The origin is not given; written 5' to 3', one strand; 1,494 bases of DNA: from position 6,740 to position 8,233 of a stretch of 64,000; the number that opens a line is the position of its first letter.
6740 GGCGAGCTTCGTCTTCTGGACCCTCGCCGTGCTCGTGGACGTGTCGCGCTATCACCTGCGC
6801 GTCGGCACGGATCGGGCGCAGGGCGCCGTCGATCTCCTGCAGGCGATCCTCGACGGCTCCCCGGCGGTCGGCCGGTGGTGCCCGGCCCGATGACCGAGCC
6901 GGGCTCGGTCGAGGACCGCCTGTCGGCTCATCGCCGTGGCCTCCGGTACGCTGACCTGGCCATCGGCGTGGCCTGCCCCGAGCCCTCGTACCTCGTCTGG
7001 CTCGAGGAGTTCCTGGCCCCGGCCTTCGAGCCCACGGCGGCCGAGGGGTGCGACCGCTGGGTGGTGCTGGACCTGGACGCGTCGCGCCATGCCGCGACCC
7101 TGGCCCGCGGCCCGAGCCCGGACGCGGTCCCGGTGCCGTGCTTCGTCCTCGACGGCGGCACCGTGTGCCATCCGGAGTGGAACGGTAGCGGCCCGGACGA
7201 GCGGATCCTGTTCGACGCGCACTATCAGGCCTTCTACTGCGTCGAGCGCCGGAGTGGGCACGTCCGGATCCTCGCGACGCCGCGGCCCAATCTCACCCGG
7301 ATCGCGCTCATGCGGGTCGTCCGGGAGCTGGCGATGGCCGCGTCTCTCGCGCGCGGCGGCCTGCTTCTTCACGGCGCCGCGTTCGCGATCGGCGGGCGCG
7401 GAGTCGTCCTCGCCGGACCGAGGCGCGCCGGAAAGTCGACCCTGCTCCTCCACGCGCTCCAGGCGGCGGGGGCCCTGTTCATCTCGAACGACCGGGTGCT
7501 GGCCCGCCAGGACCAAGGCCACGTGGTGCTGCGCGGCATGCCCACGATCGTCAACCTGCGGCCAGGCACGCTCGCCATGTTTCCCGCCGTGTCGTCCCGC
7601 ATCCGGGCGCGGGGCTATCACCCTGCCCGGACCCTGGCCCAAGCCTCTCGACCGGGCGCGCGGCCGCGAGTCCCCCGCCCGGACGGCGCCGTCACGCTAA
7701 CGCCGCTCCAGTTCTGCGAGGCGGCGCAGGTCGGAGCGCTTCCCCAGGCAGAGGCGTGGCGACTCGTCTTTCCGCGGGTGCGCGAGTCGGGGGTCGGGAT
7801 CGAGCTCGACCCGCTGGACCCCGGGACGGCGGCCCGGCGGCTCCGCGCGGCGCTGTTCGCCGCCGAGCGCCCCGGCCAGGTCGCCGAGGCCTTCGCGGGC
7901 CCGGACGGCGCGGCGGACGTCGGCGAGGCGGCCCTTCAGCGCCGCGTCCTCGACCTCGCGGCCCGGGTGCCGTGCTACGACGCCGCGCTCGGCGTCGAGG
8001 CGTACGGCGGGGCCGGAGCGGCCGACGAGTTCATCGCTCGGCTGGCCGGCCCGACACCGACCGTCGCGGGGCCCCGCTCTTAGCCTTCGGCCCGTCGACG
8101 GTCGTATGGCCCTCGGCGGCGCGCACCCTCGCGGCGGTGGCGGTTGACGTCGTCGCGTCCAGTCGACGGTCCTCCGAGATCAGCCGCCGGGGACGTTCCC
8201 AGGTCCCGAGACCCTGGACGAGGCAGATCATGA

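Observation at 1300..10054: Glycoconjugate-tailoring locus: APH-like and HprK-like kinase pair with fucosyltransferase-like, GT2, GT-A and fatty-acid hydroxylase genes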

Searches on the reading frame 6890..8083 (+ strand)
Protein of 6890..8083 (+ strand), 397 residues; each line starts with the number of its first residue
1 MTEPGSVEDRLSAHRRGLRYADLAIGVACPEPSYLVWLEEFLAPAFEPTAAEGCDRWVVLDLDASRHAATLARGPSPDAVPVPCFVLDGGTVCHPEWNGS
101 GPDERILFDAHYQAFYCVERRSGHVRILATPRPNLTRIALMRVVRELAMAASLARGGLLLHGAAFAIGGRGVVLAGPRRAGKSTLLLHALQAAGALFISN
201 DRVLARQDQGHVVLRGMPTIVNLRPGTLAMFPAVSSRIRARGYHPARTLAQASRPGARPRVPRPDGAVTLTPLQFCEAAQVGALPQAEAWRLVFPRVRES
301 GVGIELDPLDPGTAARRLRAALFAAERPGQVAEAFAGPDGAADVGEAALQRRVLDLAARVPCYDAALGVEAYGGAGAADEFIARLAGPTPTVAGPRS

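Call 6: search_protein_families(library=pfam, proteins=[window:6890-8083:+], max_evalue=0.01)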
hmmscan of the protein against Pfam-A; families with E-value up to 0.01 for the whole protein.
window:6890-8083:+ (397 aa): 1 family
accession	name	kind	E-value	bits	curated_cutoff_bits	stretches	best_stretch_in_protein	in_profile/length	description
PF13173.12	AAA_14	-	0.0039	17.6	27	1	172-201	5-38/129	AAA domain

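Call 7: search_protein_families(library=ncbifam, proteins=[window:6890-8083:+], max_evalue=0.01)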
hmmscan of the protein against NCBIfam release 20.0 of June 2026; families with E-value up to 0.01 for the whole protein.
window:6890-8083:+ (397 aa): 4 families
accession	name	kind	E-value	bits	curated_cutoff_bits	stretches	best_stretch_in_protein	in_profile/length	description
TIGR04355.1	HprK_rel_B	hypoth_equivalog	6.5e-14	51.8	200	1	151-236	138-222/351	HprK-related kinase B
TIGR04352.1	HprK_rel_A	equivalog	5.2e-06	25.8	200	1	152-224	91-160/280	HprK-related kinase A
NF000361.1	self_FomB_kinase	exception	2e-05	23.8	400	1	144-214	112-182/325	FomB family phosphonate monophosphate kinase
TIGR00679.1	hpr-ser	equivalog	0.0058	15.9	240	1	158-213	132-186/300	HPr(Ser) kinase/phosphatase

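Call 11: find_homologous_proteins(query=window:6890-8083:+)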
Query window:6890-8083:+ (397 aa): 59 proteins with E <= 0.001 among 8000 candidates.
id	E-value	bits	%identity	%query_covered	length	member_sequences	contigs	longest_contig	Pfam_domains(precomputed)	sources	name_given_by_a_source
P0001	3.9e-258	874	100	100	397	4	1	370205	PF27840.1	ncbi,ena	-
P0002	1.7e-210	717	85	98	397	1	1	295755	PF27840.1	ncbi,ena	-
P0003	9.9e-156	537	67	93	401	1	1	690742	-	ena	-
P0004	1.4e-145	504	63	96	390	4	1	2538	PF27840.1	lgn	-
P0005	1.8e-144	500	61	98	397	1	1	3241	PF27840.1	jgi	jgi:hypothetical protein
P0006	3.9e-130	453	56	95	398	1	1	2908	-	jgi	jgi:hypothetical protein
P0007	1.2e-128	448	65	84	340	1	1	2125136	PF27840.1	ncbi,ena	-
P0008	7.1e-122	426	56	96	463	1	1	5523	-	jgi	jgi:hypothetical protein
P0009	2.3e-109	384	53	96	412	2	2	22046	PF27840.1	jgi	jgi:hypothetical protein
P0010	3.7e-102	361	72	65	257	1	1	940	PF27840.1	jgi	jgi:hypothetical protein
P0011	1.6e-96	342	51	89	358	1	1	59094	PF27840.1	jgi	jgi:hypothetical protein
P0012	1.2e-95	339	51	90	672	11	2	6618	PF27840.1,PF01636.30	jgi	jgi:Ser/Thr protein kinase RdoA (MazF antagonist)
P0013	6.7e-90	320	51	88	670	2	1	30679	PF27840.1,PF01636.30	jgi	jgi:Ser/Thr protein kinase RdoA (MazF antagonist)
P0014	6.2e-88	314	49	91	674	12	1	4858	PF27840.1,PF01636.30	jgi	jgi:hypothetical protein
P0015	2.4e-85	305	48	92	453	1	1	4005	PF27840.1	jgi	jgi:hypothetical protein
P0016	5.6e-84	301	50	78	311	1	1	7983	PF27840.1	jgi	-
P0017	3.2e-78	282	49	74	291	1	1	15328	PF27840.1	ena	-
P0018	1.8e-77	279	42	92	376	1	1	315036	-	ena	-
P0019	4.4e-77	278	44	92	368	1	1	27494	PF27840.1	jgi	jgi:hypothetical protein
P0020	4.3e-73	265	42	90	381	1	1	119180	PF27840.1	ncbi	-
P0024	1.5e-66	243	43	92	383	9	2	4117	PF27840.1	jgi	jgi:hypothetical protein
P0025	2.0e-65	240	42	91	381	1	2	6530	PF27840.1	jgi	jgi:hypothetical protein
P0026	5.7e-65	238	41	93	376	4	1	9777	PF27840.1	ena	-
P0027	3.2e-64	236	41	95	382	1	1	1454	PF27840.1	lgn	-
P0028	4.3e-63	232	40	91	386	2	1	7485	PF27840.1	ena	-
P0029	3.2e-61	226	40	93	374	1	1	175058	PF27840.1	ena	-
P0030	1.1e-60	224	43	91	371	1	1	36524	PF27840.1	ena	-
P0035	6.5e-53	198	38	92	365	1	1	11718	PF27840.1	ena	-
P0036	8.5e-53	198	41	88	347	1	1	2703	PF27840.1,PF13191.13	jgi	jgi:hypothetical protein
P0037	1.4e-52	197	41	82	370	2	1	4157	PF27840.1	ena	-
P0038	1.7e-52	197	42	93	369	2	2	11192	PF27840.1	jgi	jgi:hypothetical protein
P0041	1.0e-48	185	41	89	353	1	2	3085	PF27840.1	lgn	-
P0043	1.4e-47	181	39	90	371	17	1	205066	PF27840.1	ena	-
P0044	2.1e-46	177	38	75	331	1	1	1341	PF27840.1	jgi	jgi:hypothetical protein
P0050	7.1e-39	152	36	88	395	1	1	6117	PF27840.1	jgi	-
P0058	4.5e-25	107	37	89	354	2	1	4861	PF27840.1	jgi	jgi:hypothetical protein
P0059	8.7e-24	103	33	72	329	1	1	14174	PF27840.1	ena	-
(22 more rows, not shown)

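Call 12: find_encoding_contigs(protein=P0001, flank=10000, max_places=2)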
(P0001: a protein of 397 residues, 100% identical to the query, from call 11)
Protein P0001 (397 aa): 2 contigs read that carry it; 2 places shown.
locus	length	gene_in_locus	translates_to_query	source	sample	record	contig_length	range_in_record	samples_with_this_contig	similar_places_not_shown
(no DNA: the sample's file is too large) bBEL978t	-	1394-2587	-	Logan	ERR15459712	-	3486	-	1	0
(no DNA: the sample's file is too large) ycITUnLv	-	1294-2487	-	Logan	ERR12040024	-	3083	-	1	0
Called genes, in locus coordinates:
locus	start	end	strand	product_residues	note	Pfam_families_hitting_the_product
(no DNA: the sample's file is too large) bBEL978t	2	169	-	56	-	?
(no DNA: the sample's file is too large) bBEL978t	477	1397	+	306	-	PF01636:APH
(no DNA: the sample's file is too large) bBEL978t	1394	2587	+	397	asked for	PF27840:ScmC (weak)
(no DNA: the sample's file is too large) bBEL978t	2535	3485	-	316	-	?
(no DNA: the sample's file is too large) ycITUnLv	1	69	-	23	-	?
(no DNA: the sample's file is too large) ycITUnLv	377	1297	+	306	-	PF01636:APH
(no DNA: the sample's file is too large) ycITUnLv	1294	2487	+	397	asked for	PF27840:ScmC (weak)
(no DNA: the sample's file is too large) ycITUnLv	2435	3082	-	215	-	?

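Call 13: find_encoding_contigs(protein=P0002, flank=10000, max_places=2)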
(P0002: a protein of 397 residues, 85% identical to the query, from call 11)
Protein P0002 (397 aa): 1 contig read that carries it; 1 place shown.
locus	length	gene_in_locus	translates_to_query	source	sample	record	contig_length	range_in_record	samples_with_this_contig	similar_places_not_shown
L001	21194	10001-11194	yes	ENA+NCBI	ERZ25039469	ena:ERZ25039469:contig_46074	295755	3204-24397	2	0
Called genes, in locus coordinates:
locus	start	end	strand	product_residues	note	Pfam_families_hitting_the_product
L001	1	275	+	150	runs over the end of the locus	PF11578:DUF3237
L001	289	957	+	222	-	PF01979:Amidohydro_1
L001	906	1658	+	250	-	PF07969:Amidohydro_3, PF01979:Amidohydro_1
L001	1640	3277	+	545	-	-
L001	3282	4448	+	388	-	PF04116:FA_hydroxylase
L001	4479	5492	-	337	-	-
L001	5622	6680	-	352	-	PF13506:Glyco_transf_21 (weak), PF13641:Glyco_tranf_2_3, PF00535:Glycos_transf_2, PF10111:Glyco_tranf_2_2, PF13632:Glyco_trans_2_3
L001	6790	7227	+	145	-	-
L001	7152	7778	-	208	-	-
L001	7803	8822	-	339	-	PF13506:Glyco_transf_21 (weak), PF13641:Glyco_tranf_2_3, PF00535:Glycos_transf_2, PF10111:Glyco_tranf_2_2, PF13632:Glyco_trans_2_3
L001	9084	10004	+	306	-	PF01636:APH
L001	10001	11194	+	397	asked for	PF27840:ScmC (weak)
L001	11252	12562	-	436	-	PF06808:DctM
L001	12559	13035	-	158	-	PF04290:DctQ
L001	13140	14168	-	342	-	PF03480:DctP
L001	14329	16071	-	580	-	PF00999:Na_H_Exchanger, PF02254:TrkA_N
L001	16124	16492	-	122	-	-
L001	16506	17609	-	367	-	PF01717:Meth_synt_2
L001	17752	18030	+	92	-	PF01717:Meth_synt_2 (weak)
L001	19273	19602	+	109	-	PF13193:AMP-binding_C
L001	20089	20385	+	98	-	PF00378:ECH_1, PF16113:ECH_2 (weak)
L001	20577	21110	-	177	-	PF07043:DUF1328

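Call 14: find_encoding_contigs(protein=P0003, flank=10000, max_places=2)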
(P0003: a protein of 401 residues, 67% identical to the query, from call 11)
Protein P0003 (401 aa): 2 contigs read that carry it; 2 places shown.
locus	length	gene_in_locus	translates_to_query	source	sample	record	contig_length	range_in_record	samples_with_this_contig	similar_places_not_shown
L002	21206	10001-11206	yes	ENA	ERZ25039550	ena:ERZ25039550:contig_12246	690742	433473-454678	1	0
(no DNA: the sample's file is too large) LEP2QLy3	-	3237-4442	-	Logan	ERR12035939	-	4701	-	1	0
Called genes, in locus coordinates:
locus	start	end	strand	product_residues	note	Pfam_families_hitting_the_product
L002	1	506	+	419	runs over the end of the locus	PF00890:FAD_binding_2 (faint), PF01266:DAO (faint), PF01494:FAD_binding_3, PF04820:Trp_halogenase (faint)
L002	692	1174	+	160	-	-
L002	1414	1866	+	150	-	PF11578:DUF3237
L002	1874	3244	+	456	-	PF01979:Amidohydro_1, PF07969:Amidohydro_3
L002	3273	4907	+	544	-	-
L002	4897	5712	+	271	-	-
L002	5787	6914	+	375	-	PF04116:FA_hydroxylase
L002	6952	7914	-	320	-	PF00535:Glycos_transf_2, PF10111:Glyco_tranf_2_2 (weak), PF13506:Glyco_transf_21 (weak), PF13641:Glyco_tranf_2_3, PF13632:Glyco_trans_2_3 (weak)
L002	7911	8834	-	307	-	-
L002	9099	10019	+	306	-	PF01636:APH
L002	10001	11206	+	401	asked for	-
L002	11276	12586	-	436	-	PF06808:DctM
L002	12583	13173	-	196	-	PF04290:DctQ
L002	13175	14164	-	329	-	PF03480:DctP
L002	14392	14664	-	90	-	PF11746:DUF3303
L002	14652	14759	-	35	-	-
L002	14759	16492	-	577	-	PF00999:Na_H_Exchanger, PF02254:TrkA_N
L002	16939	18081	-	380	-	PF01717:Meth_synt_2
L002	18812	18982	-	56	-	-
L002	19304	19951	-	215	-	PF02777:Sod_Fe_C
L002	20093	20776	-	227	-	PF05239:PRC, PF04972:BON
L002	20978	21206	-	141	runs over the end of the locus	PF00072:Response_reg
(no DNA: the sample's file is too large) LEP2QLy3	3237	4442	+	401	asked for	-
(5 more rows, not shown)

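Call 15: find_encoding_contigs(protein=P0013, flank=10000, max_places=2)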
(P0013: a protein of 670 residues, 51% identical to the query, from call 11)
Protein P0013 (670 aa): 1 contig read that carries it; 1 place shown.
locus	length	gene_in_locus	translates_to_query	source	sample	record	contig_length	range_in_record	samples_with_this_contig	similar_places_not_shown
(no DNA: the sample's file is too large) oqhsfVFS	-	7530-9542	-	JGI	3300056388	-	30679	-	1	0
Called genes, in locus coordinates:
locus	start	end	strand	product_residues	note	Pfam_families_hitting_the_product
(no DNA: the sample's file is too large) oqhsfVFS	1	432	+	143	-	?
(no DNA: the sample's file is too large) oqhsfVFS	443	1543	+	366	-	PF13439:Glyco_transf_4, PF13579:Glyco_trans_4_4, PF20706:GT4-conflict, PF00534:Glycos_transf_1, PF13692:Glyco_trans_1_4, PF13524:Glyco_trans_1_2 (weak)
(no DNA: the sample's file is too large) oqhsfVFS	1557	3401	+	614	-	PF00733:Asn_synthase (faint)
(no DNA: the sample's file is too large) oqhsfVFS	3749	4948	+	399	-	PF13439:Glyco_transf_4, PF13579:Glyco_trans_4_4, PF00534:Glycos_transf_1, PF13692:Glyco_trans_1_4, PF13524:Glyco_trans_1_2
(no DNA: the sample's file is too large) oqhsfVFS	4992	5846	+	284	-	-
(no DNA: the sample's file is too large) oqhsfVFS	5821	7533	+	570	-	PF13524:Glyco_trans_1_2 (faint), PF00534:Glycos_transf_1, PF13692:Glyco_trans_1_4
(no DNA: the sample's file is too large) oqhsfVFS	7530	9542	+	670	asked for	PF01636:APH, PF27840:ScmC (weak)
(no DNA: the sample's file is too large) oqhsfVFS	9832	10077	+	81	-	PF07969:Amidohydro_3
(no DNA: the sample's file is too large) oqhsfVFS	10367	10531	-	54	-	-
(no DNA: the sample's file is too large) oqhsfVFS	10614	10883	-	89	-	-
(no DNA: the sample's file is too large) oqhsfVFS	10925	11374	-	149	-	PF07963:N_methyl (weak), PF12019:GspH (faint)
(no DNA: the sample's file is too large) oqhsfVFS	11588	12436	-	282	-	PF00753:Lactamase_B, PF12706:Lactamase_B_2 (weak), PF17778:WHD_BLACT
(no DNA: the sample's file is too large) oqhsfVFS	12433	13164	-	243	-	PF00293:NUDIX (faint)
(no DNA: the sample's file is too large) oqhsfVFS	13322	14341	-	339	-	PF06723:MreB_Mbl, PF25229:Salactin (weak), PF00022:Actin (faint)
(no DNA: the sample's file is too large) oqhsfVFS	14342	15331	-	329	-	PF01520:Amidase_3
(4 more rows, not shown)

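Call 16: find_encoding_contigs(protein=P0018, flank=10000, max_places=2)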
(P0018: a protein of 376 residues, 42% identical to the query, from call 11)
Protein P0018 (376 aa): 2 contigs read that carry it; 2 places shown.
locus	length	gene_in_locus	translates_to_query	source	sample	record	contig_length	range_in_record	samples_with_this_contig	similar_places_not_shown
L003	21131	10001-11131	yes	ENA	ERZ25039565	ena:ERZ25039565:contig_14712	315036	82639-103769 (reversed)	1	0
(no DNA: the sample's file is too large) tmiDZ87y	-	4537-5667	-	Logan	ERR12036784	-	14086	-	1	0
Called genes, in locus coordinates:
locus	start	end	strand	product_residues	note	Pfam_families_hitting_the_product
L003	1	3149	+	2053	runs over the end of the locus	PF00501:AMP-binding, PF13193:AMP-binding_C, PF00550:PP-binding, PF00668:Condensation, PF00501:AMP-binding, PF13193:AMP-binding_C, PF00550:PP-binding, PF00975:Thioesterase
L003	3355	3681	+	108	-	PF00550:PP-binding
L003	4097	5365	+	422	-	PF13439:Glyco_transf_4, PF13579:Glyco_trans_4_4, PF20706:GT4-conflict (weak), PF00534:Glycos_transf_1, PF13692:Glyco_trans_1_4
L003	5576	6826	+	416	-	PF14907:NTP_transf_5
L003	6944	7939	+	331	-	PF03279:Lip_A_acyltrans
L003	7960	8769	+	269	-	-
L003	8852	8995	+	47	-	-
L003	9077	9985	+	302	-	PF01636:APH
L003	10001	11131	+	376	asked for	-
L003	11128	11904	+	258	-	PF01061:ABC2_membrane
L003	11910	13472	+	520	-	PF01695:IstB_IS21 (faint), PF00005:ABC_tran, PF13555:AAA_29 (faint), PF03266:NTPase_1 (faint), PF13166:AAA_13 (faint), PF13304:AAA_21 (faint), PF13401:AAA_22 (faint), PF00005:ABC_tran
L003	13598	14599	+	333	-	PF00534:Glycos_transf_1 (weak), PF13692:Glyco_trans_1_4 (weak)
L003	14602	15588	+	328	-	-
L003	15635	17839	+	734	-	PF00535:Glycos_transf_2, PF10111:Glyco_tranf_2_2 (weak), PF13439:Glyco_transf_4 (faint), PF13641:Glyco_tranf_2_3, PF13579:Glyco_trans_4_4 (weak), PF00534:Glycos_transf_1, PF13692:Glyco_trans_1_4, PF13524:Glyco_trans_1_2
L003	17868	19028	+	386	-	PF13243:SQHop_cyclase_C, PF25840:Ulvan_lyase_N (faint)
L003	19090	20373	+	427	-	PF13439:Glyco_transf_4, PF13579:Glyco_trans_4_4, PF00534:Glycos_transf_1, PF13692:Glyco_trans_1_4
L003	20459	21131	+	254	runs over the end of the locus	PF00535:Glycos_transf_2, PF13641:Glyco_tranf_2_3, PF10111:Glyco_tranf_2_2 (faint), PF13632:Glyco_trans_2_3 (weak)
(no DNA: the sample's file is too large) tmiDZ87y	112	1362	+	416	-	PF14907:NTP_transf_5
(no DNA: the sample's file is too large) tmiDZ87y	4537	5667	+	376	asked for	-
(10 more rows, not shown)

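Call 17: find_encoding_contigs(protein=P0020, flank=10000, max_places=2)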
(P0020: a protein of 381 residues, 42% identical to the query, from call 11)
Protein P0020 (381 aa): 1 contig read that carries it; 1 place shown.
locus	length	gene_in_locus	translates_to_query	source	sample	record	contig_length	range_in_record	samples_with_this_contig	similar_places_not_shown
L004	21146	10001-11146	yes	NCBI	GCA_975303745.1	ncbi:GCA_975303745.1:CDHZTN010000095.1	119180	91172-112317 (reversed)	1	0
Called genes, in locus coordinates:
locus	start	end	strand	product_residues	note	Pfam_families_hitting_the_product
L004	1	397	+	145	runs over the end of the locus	PF14539:DUF4442, PF13622:4HBT_3 (weak), PF03061:4HBT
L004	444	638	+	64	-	-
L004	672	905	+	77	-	PF01037:AsnC_trans_reg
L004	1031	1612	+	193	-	PF01575:MaoC_dehydratas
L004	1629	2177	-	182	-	-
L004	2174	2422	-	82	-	-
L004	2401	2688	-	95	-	-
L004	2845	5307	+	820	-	PF00270:DEAD, PF04851:ResIII, PF22527:DEXQc_Suv3 (weak), PF08148:DSHCT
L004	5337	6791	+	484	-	PF01966:HD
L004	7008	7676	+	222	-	PF05050:Methyltransf_21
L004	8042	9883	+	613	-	PF09818:ABC_ATPase (faint), PF00005:ABC_tran, PF13304:AAA_21 (faint)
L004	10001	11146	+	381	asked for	PF27840:ScmC (weak)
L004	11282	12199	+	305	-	PF01636:APH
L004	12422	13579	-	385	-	PF14907:NTP_transf_5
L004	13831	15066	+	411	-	PF04101:Glyco_tran_28_C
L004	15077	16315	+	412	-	PF04101:Glyco_tran_28_C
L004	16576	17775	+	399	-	PF00534:Glycos_transf_1 (weak), PF13692:Glyco_trans_1_4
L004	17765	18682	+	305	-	PF13506:Glyco_transf_21 (weak), PF13641:Glyco_tranf_2_3, PF00535:Glycos_transf_2, PF10111:Glyco_tranf_2_2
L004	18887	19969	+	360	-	PF03254:XG_FTase (faint), PF05830:NodZ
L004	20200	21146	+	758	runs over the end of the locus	PF03968:LptD_N (weak), PF19838:LptD_2, PF04453:LptD, PF19838:LptD_2 (weak)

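Call 18: find_encoding_contigs(protein=P0043, flank=10000, max_places=2)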
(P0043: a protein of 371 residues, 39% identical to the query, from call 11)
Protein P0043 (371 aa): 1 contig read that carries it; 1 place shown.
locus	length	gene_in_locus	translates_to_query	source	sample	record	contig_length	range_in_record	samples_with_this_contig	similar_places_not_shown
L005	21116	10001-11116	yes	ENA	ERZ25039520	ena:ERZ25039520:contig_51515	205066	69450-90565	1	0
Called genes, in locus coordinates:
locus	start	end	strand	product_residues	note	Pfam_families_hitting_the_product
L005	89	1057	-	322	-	-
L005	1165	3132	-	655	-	-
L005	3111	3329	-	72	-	-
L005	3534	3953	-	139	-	-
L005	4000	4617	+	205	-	PF20628:Dyp_perox_C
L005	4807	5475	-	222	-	-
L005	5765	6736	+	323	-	-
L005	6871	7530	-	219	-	-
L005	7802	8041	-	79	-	-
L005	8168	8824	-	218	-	-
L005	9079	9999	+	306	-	PF01636:APH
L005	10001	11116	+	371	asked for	PF27840:ScmC (weak)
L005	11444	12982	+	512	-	PF01590:GAF (weak), PF13185:GAF_2, PF13492:GAF_3 (faint), PF01590:GAF, PF13185:GAF_2, PF00158:Sigma54_activat, PF14532:Sigma54_activ_2 (weak)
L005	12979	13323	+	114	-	PF25601:AAA_lid_14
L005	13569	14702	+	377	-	PF00106:adh_short, PF08659:KR, PF13460:NAD_binding_10 (weak), PF13561:adh_short_C2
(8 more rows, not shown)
